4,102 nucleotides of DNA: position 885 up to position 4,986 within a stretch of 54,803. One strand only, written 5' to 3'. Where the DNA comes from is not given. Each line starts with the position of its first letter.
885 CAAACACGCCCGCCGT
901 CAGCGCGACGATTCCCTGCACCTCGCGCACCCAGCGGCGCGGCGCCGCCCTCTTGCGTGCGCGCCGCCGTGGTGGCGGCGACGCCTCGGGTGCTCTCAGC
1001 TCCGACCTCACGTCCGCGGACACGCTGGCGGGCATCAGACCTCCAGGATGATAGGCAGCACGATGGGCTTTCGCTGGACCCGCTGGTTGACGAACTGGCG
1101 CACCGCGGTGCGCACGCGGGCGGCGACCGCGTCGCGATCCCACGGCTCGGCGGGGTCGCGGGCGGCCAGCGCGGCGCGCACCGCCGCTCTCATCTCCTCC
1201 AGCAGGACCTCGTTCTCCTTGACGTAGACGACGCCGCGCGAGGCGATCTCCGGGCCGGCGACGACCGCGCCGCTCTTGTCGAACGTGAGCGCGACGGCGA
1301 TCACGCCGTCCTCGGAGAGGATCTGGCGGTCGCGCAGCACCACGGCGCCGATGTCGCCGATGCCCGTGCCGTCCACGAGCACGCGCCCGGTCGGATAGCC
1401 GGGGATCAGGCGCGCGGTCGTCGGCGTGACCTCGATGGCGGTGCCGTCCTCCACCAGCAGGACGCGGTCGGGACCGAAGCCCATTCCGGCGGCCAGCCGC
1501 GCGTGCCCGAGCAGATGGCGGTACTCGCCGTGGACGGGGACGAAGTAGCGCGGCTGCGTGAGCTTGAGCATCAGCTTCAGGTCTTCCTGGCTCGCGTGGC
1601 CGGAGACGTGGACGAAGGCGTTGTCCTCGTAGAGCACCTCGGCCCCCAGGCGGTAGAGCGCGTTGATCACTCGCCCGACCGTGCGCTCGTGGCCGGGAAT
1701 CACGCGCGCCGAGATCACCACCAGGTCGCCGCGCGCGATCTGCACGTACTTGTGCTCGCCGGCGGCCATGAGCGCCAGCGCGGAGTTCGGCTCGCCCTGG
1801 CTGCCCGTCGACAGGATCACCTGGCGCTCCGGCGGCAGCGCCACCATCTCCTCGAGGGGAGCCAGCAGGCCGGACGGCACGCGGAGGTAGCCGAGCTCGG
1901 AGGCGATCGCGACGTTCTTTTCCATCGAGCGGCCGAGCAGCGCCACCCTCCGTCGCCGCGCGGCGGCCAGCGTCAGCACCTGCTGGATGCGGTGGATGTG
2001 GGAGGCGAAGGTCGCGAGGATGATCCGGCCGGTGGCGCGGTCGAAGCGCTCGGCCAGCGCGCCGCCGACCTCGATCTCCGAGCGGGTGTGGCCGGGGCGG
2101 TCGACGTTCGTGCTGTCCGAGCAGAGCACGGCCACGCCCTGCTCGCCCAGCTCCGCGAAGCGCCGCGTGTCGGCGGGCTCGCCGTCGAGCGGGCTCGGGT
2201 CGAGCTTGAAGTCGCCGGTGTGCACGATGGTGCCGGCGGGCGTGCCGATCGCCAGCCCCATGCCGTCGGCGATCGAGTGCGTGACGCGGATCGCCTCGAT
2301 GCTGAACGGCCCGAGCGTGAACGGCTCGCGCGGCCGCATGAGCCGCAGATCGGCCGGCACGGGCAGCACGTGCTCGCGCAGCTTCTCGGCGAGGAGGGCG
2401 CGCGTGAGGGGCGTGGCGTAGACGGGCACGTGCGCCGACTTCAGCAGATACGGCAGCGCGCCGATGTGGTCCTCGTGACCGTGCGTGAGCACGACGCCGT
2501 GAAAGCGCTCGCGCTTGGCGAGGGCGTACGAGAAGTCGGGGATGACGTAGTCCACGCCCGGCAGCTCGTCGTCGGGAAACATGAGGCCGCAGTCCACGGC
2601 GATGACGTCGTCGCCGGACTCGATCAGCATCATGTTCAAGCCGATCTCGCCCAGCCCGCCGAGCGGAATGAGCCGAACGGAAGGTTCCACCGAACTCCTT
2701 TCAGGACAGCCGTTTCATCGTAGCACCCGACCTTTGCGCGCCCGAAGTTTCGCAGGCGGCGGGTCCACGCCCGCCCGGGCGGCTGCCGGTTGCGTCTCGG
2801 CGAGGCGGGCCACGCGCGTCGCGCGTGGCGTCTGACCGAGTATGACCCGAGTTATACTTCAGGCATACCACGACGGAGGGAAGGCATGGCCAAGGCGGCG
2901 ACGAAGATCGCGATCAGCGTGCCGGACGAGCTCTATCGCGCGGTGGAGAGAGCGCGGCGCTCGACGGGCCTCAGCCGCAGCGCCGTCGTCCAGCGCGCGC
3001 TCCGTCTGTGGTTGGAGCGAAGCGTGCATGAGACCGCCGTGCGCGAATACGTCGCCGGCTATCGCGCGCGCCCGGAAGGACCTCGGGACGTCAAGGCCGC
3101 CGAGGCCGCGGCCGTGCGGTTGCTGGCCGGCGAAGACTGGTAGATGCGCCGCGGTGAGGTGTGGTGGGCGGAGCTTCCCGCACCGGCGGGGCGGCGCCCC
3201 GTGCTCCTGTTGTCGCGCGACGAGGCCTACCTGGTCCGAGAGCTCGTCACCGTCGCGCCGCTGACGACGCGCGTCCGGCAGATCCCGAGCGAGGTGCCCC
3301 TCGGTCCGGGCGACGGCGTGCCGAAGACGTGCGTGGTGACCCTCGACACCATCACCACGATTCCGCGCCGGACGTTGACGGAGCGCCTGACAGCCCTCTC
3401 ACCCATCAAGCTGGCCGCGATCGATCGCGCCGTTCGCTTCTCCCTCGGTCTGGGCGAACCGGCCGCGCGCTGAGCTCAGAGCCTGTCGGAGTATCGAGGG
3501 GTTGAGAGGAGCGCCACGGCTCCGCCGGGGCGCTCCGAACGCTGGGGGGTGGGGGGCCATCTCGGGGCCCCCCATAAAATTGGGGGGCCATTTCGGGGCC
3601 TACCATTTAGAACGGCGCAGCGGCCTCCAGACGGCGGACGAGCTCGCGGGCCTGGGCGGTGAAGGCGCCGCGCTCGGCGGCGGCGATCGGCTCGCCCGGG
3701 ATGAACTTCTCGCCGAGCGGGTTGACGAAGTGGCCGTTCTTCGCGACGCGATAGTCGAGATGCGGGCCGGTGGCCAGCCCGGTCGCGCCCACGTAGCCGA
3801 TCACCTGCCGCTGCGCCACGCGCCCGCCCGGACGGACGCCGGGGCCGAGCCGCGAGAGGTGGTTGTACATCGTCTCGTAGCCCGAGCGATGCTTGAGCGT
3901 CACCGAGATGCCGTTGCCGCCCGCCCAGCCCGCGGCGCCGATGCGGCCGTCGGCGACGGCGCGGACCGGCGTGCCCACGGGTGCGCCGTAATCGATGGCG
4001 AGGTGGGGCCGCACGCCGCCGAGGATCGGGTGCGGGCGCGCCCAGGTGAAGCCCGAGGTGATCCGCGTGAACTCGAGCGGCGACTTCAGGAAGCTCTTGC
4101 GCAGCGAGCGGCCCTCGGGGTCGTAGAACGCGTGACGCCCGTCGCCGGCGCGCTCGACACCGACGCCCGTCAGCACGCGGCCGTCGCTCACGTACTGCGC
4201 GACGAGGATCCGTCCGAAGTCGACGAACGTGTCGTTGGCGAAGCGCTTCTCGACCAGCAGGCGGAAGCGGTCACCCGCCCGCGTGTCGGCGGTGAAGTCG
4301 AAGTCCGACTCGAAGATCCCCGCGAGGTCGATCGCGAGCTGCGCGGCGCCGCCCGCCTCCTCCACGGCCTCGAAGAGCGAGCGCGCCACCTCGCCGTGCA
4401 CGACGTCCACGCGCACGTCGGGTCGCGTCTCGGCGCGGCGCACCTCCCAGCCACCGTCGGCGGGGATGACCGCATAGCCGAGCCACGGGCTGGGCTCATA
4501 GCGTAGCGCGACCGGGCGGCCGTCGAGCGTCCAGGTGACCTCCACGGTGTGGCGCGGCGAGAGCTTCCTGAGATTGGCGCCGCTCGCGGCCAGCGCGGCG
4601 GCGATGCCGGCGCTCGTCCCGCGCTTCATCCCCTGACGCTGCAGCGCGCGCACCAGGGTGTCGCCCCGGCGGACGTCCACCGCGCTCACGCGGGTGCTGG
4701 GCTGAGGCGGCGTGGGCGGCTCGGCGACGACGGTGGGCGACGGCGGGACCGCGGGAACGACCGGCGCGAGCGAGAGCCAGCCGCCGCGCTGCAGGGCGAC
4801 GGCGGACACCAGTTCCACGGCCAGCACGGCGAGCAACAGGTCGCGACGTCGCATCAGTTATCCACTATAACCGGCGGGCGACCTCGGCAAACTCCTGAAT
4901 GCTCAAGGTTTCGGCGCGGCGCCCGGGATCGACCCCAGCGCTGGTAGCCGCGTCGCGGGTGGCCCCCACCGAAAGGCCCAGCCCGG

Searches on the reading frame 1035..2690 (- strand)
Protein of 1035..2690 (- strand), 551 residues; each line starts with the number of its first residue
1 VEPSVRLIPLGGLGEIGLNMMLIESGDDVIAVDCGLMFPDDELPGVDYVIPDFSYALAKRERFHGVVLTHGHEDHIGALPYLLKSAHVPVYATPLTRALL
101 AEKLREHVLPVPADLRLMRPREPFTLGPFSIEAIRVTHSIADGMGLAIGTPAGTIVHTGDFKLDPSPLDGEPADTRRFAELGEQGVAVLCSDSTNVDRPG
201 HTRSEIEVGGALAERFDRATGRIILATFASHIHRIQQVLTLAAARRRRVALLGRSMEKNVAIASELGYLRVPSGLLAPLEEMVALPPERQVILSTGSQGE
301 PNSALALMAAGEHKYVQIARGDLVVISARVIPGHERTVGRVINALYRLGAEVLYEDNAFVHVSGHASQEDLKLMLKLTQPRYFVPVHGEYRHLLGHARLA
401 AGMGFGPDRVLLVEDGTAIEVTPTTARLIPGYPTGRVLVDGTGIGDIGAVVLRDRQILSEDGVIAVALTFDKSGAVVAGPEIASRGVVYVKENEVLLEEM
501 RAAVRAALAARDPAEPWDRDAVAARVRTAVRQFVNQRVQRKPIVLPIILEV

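Call 47: search_protein_families(library=pfam, proteins=[window:1035-2690:-], max_evalue=0.00001)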
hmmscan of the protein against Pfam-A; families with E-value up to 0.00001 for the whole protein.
window:1035-2690:- (551 aa): 5 families
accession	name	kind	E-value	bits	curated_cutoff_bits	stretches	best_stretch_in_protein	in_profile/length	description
PF22505.1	RNase_J_b_CASP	-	2.1e-45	154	27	1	221-345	2-126/126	Ribonuclease J, beta-CASP domain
PF17770.6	RNase_J_C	-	3.2e-27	95.9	23.8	1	451-551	1-102/102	Ribonuclease J C-terminal domain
PF07521.17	RMMBL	-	4.1e-14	52.8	21.6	1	359-404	11-57/63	Zn-dependent metallo-hydrolase RNA specificity domain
PF12706.13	Lactamase_B_2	-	1.7e-12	47.8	27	1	61-164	29-146/200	Beta-lactamase superfamily domain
PF00753.33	Lactamase_B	-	9.4e-12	45.7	22.7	1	19-172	7-161/196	Metallo-beta-lactamase superfamily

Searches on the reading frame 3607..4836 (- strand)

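Call 47: search_protein_families(library=pfam, proteins=[window:3607-4836:-], max_evalue=0.00001)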
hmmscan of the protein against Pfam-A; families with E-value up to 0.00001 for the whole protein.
window:3607-4836:- (409 aa): 1 family
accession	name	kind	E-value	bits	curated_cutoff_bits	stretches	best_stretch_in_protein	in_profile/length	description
PF01551.29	Peptidase_M23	-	2.9e-26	91.9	28.7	1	277-373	2-96/96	Peptidase family M23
